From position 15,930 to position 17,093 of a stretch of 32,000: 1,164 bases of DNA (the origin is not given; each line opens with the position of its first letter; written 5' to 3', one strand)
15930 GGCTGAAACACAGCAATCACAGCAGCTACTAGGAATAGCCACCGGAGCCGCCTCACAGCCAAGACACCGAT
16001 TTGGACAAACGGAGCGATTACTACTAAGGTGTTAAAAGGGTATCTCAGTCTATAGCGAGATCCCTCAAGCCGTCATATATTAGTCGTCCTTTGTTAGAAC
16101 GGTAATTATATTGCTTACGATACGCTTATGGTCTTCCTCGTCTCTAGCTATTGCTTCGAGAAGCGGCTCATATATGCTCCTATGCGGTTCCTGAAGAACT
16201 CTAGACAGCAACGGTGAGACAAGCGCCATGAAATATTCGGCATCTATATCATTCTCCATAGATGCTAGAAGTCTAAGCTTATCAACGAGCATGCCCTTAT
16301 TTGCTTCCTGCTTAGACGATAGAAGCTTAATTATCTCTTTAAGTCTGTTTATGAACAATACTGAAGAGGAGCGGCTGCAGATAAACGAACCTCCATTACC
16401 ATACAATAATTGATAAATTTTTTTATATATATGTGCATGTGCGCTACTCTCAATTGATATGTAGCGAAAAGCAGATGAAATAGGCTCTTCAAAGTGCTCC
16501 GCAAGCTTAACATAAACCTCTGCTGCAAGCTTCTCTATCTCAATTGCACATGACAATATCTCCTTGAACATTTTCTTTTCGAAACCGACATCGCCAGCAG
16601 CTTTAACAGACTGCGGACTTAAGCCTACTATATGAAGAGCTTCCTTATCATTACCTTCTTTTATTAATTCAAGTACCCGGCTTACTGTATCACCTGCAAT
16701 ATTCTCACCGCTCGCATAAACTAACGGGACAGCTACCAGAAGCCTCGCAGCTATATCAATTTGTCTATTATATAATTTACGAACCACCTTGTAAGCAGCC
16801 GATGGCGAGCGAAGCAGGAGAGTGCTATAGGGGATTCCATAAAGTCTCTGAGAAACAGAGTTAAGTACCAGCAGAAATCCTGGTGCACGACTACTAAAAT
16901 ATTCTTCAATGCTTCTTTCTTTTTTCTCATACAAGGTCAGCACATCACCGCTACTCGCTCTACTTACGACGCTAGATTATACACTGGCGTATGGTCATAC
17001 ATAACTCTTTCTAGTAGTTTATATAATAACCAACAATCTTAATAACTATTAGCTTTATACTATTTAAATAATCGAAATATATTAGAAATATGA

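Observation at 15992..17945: Strongly AT-rich two-gene islet between the ETF operon and the 3' end of tRNA-Ser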

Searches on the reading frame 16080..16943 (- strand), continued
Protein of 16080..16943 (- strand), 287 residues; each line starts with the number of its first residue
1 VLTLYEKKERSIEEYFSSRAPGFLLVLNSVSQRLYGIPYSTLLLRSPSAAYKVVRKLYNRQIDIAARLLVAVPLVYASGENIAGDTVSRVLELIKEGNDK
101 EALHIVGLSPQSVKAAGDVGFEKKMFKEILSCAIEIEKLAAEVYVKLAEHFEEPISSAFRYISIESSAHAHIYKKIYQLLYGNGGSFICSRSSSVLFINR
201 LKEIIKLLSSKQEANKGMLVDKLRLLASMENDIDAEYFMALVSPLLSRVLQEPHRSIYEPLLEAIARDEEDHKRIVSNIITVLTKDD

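Call 67: find_encoding_contigs(protein=P0006, flank=6000, max_places=3)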
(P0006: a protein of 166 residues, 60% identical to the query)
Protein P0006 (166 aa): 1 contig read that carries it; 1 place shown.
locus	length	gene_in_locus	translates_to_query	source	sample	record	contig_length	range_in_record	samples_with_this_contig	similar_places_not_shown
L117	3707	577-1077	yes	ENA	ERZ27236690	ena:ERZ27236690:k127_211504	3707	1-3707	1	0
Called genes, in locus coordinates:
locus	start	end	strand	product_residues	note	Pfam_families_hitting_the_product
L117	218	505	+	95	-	-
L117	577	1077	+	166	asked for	PF02915:Rubrerythrin (faint)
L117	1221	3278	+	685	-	PF02665:Nitrate_red_gam (faint), PF13183:Fer4_8, PF13187:Fer4_9, PF13237:Fer4_10, PF13484:Fer4_16 (weak), PF13534:Fer4_17 (weak), PF02754:CCG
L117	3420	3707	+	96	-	?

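Call 79: search_protein_families(library=pfam, proteins=[L002:6697-7770:-], max_evalue=0.001)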
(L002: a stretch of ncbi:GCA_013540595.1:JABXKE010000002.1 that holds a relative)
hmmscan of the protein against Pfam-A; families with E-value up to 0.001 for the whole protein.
L002:6697-7770:- (357 aa): 0 families

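Call 85: list_cluster_members(proteins=[P0005, P0004, P0002, P0011, P0018, P0020, P0016, P0052, P0017, P0021])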
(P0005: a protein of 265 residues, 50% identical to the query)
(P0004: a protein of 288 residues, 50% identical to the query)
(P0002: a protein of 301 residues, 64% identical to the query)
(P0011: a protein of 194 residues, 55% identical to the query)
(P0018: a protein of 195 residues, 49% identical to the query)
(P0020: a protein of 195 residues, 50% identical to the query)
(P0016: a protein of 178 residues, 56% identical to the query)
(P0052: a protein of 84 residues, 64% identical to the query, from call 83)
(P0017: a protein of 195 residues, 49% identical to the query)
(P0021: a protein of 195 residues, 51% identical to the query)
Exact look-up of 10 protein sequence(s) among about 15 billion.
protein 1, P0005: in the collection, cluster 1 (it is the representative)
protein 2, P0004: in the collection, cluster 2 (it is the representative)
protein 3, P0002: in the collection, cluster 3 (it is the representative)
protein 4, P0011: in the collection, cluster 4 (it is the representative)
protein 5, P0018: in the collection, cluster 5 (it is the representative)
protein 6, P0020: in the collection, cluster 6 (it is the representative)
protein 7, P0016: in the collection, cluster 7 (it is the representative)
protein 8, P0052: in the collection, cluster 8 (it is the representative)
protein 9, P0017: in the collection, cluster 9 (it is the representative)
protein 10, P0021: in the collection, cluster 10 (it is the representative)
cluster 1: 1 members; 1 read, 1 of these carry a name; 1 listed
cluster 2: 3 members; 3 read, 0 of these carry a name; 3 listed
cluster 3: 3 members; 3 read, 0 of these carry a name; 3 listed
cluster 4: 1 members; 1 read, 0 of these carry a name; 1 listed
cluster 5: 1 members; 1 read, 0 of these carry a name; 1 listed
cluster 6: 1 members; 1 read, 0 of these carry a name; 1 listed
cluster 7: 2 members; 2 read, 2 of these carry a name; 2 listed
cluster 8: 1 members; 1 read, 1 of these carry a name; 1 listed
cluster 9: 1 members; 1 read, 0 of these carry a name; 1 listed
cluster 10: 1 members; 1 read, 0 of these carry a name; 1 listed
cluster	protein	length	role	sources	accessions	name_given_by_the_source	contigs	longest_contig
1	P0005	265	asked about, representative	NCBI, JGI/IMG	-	hypothetical protein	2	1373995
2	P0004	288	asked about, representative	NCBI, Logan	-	-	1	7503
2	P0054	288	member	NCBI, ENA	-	-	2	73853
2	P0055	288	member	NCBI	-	-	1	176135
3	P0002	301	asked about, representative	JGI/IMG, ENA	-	-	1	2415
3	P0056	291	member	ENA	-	-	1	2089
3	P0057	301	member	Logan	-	-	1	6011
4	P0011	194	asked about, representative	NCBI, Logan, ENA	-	-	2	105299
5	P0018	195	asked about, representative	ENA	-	-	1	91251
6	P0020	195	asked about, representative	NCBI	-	-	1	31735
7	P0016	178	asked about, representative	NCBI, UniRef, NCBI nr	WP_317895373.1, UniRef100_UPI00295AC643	hypothetical protein [Pyrofollis japonicus] | hypothetical protein n=1 Tax=Pyrofollis japonicus TaxID=3060460 RepID=UPI00295AC643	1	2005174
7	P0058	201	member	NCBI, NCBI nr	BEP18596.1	hypothetical protein PYJP_19480 [Pyrofollis japonicus]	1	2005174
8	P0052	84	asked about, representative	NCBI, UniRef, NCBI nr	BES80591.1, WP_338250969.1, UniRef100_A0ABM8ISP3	hypothetical protein [Pyrodictium abyssi] | Uncharacterized protein n=1 Tax=Pyrodictium abyssi TaxID=54256 RepID=A0ABM8ISP3_9CREN | hypothetical protein PABY_01580 [Pyrodictium abyssi]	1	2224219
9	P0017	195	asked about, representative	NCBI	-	-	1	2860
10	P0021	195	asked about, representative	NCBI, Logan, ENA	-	-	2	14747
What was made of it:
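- Tried and rejected: Six-kb contig with a P0002-cluster member (P0057, call 85).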

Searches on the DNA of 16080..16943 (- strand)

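Call 71: search_rna_families(sources=[L090, L115, L117], threshold=evalue, max_evalue=0.1)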
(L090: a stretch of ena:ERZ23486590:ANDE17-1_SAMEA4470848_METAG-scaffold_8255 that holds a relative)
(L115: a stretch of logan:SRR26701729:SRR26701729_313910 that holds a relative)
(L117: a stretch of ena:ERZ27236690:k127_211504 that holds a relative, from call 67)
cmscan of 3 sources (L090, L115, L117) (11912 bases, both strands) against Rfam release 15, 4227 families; matches with E-value up to 0.1: 1.
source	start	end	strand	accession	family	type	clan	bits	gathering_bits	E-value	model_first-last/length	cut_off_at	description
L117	31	48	+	RF00023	tmRNA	Gene;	CL00001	13.8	47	0.036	346-363/374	no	transfer-messenger RNA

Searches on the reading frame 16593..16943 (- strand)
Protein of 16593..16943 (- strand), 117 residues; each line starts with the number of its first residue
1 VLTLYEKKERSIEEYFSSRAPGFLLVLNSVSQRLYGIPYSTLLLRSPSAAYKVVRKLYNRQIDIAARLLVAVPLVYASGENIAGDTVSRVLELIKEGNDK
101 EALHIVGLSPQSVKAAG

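Call 83: find_homologous_proteins(query=A5, max_evalue=0.01)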
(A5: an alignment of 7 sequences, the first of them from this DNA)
Query A5 (7 sequences) (117 aa, profile of the alignment): 4 proteins with E <= 0.01 among 8000 candidates.
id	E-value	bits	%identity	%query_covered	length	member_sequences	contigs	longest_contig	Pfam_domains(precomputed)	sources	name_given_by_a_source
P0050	8.2e-43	163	47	88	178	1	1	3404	-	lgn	-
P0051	2.6e-37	145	54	70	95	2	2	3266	-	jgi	-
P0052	2.2e-33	132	64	55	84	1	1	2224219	-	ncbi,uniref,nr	ncbi:hypothetical protein [Pyrodictium abyssi]|uniref:Uncharacterized protein n=1 Tax=Pyrodictium ab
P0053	4.2e-22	96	46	57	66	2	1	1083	-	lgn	-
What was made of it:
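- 16599..16943 (-): ORF1 N-terminal domain (aa 1-115). All-helical and family-specific, with invariant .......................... motif. No known fold relative was found. Only 4 further hits in 5.8 billion proteins, including an 84-aa P. abyssi fragment (call 83).
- Tried and rejected: The profile search found only family members and no other domain architectures (call 83).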

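Call 84: search_solved_structures(query=A5, max_evalue=10, show_alignments=3)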
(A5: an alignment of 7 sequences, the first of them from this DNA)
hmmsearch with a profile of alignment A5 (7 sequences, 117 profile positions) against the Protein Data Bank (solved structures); distinct sequences matched with E-value up to 10: 10.
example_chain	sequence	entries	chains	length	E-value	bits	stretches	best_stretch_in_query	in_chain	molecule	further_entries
8iuf_E3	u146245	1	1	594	0.25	14.5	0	38-57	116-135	NDUEG3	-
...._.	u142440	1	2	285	0.32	14.1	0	61-109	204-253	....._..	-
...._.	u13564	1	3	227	1.2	12.2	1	36-97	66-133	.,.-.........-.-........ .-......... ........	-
1pvy_A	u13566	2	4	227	1.3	12.2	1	36-97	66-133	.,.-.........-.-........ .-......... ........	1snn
8d2m_A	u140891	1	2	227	1.9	11.7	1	19-67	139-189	Abasic site processing protein YedK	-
6kbs_B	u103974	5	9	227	1.9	11.7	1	19-67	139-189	SOS response-associated protein | SOS response-associated peptidase YedK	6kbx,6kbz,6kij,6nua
6nuh_A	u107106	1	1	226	1.9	11.7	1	19-67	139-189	SOS response-associated peptidase YedK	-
6kcq_B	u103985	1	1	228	1.9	11.7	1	19-67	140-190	SOS response-associated protein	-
2icu_A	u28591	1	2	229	2.1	11.5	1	19-67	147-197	Hypothetical protein yedK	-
6kbu_B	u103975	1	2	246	2.4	11.3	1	19-67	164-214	SOS response-associated protein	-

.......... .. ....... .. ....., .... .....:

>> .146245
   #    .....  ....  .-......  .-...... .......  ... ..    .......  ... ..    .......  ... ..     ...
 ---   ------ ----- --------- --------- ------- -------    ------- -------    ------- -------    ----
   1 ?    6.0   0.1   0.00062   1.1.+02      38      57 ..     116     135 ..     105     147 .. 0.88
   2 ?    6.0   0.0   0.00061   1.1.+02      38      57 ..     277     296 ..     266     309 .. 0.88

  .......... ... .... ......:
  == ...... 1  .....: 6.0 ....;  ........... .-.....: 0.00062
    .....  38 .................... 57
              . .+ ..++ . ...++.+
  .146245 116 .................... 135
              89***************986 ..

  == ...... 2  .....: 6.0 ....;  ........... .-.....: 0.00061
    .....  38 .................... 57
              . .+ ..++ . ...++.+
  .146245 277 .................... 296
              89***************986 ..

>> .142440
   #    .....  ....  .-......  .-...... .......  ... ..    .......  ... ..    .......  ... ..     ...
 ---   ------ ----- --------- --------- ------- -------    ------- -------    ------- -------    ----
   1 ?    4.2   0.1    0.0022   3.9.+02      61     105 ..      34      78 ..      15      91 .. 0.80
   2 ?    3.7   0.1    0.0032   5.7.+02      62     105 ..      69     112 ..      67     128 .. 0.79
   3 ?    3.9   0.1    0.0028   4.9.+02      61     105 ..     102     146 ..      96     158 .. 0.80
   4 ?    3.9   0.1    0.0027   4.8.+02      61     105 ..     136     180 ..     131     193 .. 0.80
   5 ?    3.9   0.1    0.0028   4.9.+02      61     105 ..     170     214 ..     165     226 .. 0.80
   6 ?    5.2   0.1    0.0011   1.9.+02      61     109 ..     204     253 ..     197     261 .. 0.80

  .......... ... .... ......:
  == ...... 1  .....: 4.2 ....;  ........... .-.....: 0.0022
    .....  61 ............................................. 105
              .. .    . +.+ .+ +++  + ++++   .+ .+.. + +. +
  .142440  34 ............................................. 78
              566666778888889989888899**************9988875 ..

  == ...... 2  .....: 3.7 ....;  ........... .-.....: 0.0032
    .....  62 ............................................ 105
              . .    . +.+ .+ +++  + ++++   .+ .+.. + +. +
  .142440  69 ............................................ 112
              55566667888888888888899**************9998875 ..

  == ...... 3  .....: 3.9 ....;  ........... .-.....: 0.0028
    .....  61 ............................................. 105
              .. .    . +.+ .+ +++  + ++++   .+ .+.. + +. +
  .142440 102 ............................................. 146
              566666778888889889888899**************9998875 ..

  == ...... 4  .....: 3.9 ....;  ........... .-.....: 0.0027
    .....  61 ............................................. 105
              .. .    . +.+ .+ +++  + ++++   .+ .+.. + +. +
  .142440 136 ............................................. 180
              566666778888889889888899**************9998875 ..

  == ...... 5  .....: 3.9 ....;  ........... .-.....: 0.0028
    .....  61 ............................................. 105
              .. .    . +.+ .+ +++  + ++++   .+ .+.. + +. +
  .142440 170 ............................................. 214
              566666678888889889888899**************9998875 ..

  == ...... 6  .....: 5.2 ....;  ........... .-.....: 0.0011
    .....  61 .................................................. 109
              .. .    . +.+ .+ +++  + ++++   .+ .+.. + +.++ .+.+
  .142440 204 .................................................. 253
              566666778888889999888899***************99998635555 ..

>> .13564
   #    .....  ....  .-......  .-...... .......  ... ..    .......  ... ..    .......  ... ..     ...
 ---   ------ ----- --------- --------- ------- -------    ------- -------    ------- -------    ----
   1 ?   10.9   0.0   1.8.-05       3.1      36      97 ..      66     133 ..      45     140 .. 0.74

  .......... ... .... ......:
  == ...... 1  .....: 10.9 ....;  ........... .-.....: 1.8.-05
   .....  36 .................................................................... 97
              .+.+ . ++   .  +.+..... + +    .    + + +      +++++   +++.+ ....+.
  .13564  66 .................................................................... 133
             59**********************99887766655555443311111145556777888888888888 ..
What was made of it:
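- Tried and rejected: PDB sequence search gave nothing (call 84).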
